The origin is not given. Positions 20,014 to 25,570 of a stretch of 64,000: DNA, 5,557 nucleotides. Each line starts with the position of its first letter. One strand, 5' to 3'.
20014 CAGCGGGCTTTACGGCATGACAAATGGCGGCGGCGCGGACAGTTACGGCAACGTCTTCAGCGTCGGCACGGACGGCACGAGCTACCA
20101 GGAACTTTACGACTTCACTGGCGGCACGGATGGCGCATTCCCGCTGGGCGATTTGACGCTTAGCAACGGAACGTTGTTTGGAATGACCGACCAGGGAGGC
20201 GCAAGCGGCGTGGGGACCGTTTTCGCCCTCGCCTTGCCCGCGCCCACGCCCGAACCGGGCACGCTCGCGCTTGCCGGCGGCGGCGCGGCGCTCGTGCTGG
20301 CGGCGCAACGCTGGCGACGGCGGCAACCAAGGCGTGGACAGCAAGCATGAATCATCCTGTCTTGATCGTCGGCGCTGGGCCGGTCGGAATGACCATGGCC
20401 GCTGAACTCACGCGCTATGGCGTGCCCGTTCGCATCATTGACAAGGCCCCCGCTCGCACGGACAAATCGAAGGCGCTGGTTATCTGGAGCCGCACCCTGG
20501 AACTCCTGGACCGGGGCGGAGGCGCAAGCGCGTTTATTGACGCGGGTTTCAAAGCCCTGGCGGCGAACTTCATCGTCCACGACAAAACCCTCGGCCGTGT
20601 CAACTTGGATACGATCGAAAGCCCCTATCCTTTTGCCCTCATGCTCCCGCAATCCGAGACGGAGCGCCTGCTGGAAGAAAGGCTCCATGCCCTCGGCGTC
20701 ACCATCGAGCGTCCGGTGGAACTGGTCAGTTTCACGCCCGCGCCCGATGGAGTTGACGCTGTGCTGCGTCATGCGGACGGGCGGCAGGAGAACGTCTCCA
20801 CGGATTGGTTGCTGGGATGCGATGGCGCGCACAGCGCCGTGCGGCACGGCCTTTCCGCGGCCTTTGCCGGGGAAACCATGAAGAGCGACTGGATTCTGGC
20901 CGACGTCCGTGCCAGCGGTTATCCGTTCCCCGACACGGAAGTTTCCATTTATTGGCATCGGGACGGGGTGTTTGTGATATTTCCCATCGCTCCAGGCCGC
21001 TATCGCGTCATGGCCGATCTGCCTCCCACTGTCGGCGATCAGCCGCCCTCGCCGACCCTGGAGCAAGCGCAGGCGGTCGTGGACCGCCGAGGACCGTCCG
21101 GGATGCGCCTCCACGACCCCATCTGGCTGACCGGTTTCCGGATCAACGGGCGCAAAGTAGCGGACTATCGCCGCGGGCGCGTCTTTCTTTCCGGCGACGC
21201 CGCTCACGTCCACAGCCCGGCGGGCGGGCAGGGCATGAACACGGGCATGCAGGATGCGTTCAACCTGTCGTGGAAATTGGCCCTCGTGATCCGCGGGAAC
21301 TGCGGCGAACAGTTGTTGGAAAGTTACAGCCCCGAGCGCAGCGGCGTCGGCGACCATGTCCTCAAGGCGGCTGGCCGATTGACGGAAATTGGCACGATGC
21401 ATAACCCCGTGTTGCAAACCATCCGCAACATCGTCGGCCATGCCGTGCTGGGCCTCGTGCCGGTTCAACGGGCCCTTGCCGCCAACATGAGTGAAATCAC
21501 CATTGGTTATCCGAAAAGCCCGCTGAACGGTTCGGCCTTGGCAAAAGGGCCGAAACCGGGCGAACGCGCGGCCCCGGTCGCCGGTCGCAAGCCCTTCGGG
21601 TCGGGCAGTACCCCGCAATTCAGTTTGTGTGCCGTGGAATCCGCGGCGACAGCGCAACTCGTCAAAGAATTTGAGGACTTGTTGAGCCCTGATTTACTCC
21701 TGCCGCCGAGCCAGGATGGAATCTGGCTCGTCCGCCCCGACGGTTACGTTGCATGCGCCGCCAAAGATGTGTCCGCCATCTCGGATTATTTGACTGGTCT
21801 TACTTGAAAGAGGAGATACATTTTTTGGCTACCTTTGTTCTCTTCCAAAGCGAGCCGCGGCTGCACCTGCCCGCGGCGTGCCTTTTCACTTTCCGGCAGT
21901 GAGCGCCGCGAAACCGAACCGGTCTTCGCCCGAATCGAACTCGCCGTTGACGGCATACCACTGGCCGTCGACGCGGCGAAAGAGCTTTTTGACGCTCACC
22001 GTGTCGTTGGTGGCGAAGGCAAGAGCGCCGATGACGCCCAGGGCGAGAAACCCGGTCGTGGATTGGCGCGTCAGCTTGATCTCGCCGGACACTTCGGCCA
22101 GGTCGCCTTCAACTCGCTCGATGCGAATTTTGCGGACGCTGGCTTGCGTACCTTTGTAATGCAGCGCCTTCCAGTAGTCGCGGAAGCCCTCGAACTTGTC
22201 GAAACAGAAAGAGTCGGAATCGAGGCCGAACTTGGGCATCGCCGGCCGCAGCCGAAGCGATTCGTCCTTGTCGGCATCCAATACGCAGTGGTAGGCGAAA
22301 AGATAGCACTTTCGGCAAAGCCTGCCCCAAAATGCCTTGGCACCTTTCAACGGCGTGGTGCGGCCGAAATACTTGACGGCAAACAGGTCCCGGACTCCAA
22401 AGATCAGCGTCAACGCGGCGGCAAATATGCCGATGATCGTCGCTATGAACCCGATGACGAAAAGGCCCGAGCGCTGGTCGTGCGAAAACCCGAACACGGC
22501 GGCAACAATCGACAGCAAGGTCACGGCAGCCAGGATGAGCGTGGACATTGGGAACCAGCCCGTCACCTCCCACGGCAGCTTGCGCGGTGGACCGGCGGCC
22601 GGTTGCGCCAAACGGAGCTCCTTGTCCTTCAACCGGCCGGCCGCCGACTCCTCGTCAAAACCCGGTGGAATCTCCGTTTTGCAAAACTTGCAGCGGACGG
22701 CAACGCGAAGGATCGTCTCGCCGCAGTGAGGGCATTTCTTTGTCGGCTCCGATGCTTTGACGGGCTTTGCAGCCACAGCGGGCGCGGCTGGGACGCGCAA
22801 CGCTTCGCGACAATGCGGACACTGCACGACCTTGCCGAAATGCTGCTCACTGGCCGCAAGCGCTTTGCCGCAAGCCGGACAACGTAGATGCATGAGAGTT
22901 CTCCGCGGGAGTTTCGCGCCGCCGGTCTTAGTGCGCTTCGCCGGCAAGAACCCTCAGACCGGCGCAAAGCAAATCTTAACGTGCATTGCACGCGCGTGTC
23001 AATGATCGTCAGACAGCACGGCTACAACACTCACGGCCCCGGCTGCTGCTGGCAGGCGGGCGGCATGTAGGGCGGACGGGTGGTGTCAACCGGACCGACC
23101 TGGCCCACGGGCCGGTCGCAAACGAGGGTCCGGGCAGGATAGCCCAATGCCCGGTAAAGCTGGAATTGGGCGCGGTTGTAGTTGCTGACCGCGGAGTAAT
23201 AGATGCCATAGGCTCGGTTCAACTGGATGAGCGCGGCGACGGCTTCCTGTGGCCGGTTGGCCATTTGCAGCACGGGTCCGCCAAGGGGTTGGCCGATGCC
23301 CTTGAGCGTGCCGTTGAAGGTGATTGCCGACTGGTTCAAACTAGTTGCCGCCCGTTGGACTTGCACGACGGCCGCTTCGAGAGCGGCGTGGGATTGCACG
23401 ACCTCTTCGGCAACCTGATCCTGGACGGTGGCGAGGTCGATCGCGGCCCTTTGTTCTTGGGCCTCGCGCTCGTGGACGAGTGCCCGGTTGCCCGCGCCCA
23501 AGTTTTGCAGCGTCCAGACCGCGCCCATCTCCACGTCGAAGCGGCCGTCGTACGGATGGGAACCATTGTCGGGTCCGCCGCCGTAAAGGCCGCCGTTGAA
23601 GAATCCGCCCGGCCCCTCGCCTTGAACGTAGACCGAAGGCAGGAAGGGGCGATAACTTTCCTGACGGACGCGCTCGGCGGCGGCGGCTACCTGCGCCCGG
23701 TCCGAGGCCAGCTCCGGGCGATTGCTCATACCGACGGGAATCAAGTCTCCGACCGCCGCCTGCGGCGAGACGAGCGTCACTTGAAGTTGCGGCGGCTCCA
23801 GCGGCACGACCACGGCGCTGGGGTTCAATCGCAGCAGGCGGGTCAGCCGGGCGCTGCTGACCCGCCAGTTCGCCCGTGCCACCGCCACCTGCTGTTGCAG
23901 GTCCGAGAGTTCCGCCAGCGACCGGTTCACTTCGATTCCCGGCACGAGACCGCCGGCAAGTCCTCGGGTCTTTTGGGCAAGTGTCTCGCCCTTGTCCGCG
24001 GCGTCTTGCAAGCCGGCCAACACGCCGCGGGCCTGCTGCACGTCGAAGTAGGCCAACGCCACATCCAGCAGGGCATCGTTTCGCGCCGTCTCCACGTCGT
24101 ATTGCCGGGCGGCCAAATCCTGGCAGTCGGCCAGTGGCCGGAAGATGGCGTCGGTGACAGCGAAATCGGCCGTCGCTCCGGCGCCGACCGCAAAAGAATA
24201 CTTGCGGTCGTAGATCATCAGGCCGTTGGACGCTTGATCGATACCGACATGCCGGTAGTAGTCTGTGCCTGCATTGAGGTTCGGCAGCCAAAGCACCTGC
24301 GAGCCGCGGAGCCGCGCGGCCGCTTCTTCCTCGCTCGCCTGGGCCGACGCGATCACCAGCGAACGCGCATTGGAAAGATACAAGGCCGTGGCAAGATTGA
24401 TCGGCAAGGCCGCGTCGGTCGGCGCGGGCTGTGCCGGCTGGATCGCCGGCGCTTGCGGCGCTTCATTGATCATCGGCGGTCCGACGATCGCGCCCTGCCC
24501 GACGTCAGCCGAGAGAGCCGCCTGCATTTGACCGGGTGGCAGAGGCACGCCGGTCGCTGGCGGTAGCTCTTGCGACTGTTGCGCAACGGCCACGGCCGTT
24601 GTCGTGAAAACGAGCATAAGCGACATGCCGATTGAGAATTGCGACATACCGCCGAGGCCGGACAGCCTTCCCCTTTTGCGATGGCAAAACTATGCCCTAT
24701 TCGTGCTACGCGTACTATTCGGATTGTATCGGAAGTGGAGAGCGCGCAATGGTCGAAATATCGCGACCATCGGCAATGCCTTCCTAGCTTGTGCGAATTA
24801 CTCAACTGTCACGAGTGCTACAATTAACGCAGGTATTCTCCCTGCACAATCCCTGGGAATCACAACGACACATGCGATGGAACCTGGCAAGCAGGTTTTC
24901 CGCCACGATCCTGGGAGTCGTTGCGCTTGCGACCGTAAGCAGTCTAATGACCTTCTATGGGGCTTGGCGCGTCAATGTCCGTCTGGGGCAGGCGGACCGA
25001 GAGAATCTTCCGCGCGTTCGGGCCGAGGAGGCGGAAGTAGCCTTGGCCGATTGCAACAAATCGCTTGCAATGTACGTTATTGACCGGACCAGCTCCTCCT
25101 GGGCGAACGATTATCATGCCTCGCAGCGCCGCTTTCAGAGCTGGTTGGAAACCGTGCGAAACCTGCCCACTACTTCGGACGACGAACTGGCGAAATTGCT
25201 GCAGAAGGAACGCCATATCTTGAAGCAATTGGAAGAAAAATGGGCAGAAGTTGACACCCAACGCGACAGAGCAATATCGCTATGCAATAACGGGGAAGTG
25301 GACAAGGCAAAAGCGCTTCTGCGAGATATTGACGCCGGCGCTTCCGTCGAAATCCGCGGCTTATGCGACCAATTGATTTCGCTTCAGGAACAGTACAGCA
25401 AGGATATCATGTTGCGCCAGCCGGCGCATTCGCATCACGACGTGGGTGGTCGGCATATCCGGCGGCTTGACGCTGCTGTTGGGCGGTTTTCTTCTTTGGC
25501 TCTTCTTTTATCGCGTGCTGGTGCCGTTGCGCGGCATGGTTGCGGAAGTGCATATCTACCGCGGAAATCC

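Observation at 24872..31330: Sigma54-driven operon for secreted Gly/His/Tyr/Trp low-complexity proteins, next to an NtrB/NtrC-like pair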

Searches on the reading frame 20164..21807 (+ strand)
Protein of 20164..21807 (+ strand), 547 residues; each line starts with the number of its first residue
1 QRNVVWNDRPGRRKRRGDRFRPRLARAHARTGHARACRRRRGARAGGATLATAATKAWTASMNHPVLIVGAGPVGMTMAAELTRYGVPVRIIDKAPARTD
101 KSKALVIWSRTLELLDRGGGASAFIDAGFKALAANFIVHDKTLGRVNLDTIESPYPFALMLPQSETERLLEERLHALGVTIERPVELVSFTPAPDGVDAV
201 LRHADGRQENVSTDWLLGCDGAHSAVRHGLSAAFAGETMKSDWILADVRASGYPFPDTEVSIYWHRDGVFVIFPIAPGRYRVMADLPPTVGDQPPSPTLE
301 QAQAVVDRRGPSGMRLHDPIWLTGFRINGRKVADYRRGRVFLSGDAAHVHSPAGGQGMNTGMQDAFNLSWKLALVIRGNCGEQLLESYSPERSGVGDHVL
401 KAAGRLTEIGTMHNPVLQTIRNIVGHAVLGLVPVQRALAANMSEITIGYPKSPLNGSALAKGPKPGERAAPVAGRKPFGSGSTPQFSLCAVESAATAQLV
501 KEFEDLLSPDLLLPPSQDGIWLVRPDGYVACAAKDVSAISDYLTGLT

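Call 49: search_protein_families(library=ncbifam, max_evalue=0.00001, proteins=[window:20164-21807:+])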
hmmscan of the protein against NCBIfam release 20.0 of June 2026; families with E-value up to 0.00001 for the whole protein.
window:20164-21807:+ (547 aa): 54 families (the best 25 are shown)
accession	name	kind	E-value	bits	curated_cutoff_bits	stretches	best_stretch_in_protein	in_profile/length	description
NF004832.0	PRK06184.1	subfamily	7.2e-91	305.4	476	1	64-470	7-396/506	hypothetical protein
NF006092.0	PRK08244.1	equivalog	2.2e-83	280.6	644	1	62-453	1-385/494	monooxygenase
NF033145.1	rif_monoox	equivalog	1.8e-74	251.3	800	1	66-449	3-378/472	rifampin monooxygenase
NF005303.0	PRK06834.1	subfamily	4.7e-67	226.6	625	1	62-450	2-375/488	hypothetical protein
NF006002.0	PRK08132.1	subfamily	3.6e-60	203.9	416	1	54-469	16-435/552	FAD-dependent oxidoreductase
NF004780.0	PRK06126.1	subfamily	1e-52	179.2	445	2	332-409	297-375/552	hypothetical protein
NF004829.0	PRK06183.1-3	subfamily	1.4e-52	179.1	390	1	60-541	5-503/520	bifunctional 3-(3-hydroxy-phenyl)propionate/3-hydroxycinnamic acid hydroxylase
NF004831.0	PRK06183.1-5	equivalog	1.4e-52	178.9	546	1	62-423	7-366/568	bifunctional 3-(3-hydroxy-phenyl)propionate/3-hydroxycinnamic acid hydroxylase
NF000343.1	rif_mono_Iri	exception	1.8e-47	162.5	950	1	66-449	4-380/479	rifampin monooxygenase Iri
NF046069.1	AkvoneHdxseRdmE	equivalog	5.5e-44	150.8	700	1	66-403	1-354/521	aklavinone 12-hydroxylase RdmE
NF046068.1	AkvoneHdxseDnrF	equivalog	1e-43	149.9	650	1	66-403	1-353/439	aklavinone 12-hydroxylase DnrF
NF006144.0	PRK08294.1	subfamily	7.6e-41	140.1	560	3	333-398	335-400/637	phenol 2-monooxygenase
NF004827.0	PRK06183.1-1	equivalog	5.1e-38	130.8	966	1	65-396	17-346/554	bifunctional 3-(3-hydroxy-phenyl)propionate/3-hydroxycinnamic acid hydroxylase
NF045577.1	FAD_mono_MbnF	equivalog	3.2e-37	128.3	800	2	336-396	291-351/531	methanobactin biosynthesis FAD monooxygenase MbnF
NF005531.0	PRK07190.1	equivalog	5.1e-35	121.1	530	1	65-407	7-344/487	FAD-binding protein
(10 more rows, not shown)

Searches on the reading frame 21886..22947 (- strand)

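Call 9: search_protein_families(library=pfam, max_evalue=0.01, proteins=[window:21886-22947:-])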
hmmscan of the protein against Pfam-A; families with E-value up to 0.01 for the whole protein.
window:21886-22947:- (353 aa): 4 families
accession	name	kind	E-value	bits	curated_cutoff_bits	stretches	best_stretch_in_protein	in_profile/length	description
PF14149.11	YhfH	-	9.5e-05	22.6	27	0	68-79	12-23/37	YhfH-like protein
PF24460.1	DUF7575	-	0.0025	17.6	28.5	0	69-78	3-12/28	Domain of unknown function (DUF7575)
PF07754.17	HVO_2753_ZBP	-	0.0073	16.5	33.2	0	71-90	18-34/46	Small zinc finger protein HVO_2753-like, Zn-binding pocket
PF13719.11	Zn_ribbon_5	-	0.0097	16.1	29.3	1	19-48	1-33/37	zinc-ribbon domain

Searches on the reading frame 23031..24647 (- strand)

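Call 9: search_protein_families(library=pfam, max_evalue=0.01, proteins=[window:23031-24647:-])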
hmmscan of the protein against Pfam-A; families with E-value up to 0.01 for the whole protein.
window:23031-24647:- (538 aa): 1 family
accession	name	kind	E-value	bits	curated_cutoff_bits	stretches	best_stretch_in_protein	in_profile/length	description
PF02321.23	OEP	-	2.5e-19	70.3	22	2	307-502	9-187/187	Outer membrane efflux protein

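Call 49: search_protein_families(library=ncbifam, max_evalue=0.00001, proteins=[window:23031-24647:-])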
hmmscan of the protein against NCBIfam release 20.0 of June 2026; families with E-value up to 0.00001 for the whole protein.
window:23031-24647:- (538 aa): 1 family
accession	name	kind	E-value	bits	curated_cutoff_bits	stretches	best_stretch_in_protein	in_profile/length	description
TIGR01844.1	type_I_sec_TolC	subfamily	2.4e-09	36.7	225.15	1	179-342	99-256/414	TolC family outer membrane protein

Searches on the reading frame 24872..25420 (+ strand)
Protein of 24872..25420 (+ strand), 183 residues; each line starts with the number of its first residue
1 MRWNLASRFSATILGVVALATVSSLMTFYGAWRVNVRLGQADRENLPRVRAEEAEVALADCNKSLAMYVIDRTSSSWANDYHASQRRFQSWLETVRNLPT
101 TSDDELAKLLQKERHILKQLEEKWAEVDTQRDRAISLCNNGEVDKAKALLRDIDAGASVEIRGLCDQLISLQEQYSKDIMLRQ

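Call 9: search_protein_families(library=pfam, max_evalue=0.01, proteins=[window:24872-25420:+])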
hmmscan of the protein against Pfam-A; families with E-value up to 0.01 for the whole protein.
window:24872-25420:+ (183 aa): 2 families
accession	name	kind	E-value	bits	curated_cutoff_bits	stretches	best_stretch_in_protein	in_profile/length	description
PF12729.13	4HB_MCP_1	-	4.4e-09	36.6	27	1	109-180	103-174/181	Four helix bundle sensory module for signal transduction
PF02203.21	TarH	-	0.00026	21.4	25.2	1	2-116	4-126/177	Tar ligand binding domain homologue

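Call 28: search_protein_families(library=ncbifam, max_evalue=0.01, proteins=[window:24872-25420:+])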
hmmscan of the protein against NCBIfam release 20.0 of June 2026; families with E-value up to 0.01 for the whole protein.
window:24872-25420:+ (183 aa): 0 families
